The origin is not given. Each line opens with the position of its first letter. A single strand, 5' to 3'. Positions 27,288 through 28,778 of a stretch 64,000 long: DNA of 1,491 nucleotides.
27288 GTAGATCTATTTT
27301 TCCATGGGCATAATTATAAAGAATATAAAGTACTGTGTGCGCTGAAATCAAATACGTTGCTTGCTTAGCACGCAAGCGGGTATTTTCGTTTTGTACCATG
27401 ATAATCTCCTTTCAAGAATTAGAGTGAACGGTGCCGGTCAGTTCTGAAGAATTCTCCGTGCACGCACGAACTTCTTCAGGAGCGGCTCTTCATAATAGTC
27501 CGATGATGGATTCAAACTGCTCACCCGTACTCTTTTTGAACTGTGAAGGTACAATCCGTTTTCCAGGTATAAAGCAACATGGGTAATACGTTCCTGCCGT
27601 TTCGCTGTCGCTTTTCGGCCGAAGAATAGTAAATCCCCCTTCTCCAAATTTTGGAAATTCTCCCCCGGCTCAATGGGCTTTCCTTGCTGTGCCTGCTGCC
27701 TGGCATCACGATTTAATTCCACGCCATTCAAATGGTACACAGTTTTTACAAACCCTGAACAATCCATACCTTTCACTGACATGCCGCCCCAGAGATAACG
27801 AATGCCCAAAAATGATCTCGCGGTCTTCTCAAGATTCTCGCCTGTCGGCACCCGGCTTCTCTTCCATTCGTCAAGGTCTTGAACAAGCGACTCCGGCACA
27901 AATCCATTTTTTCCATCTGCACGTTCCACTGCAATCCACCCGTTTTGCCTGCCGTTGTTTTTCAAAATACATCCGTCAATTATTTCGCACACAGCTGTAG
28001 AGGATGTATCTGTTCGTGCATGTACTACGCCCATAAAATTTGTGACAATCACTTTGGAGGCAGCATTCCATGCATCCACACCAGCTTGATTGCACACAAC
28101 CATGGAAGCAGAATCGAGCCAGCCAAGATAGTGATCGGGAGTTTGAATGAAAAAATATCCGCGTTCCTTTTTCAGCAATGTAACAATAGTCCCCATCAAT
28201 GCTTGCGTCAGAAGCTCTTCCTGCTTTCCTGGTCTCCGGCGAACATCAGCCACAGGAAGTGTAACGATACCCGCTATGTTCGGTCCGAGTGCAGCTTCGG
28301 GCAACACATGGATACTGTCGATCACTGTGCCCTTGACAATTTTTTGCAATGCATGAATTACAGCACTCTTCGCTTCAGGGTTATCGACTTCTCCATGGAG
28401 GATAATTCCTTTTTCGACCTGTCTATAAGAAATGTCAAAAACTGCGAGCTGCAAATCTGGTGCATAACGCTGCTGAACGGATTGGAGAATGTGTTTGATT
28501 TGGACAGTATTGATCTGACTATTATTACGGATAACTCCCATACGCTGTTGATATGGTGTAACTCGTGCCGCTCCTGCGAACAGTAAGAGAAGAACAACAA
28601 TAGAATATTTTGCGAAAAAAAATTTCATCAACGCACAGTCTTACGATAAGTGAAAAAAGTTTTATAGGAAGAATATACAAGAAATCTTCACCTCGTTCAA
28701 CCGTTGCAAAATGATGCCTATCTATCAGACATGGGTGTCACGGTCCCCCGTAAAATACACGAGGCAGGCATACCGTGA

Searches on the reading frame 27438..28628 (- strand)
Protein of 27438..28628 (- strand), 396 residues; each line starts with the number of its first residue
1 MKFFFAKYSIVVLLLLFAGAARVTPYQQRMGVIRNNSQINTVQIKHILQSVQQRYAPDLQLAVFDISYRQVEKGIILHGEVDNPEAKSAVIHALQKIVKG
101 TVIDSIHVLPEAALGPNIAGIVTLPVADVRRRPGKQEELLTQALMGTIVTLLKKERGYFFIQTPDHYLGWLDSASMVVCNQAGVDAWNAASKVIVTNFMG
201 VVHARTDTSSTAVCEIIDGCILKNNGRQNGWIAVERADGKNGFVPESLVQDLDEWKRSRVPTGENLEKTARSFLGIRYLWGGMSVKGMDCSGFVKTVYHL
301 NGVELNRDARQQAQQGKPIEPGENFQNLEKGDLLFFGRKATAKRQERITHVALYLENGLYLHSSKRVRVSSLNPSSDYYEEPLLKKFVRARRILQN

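Call 8: search_protein_families(library=pfam, proteins=[window:27438-28628:-], max_evalue=0.001)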
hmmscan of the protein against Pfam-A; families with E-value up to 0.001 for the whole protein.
window:27438-28628:- (396 aa): 4 families
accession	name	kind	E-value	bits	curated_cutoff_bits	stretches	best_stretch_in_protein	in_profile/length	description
PF00877.26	NLPC_P60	-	8.2e-24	84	23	1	276-384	2-101/105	NlpC/P60 family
PF18348.7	SH3_16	-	2.8e-11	43.5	25.8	1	129-175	1-48/49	Bacterial dipeptidyl-peptidase Sh3 domain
PF08239.17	SH3_3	-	1.2e-09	38.6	27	1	127-174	3-51/54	Bacterial SH3 domain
PF06347.19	SH3_4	-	0.00027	21.1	24.1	0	207-249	12-54/56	Bacterial SH3 domain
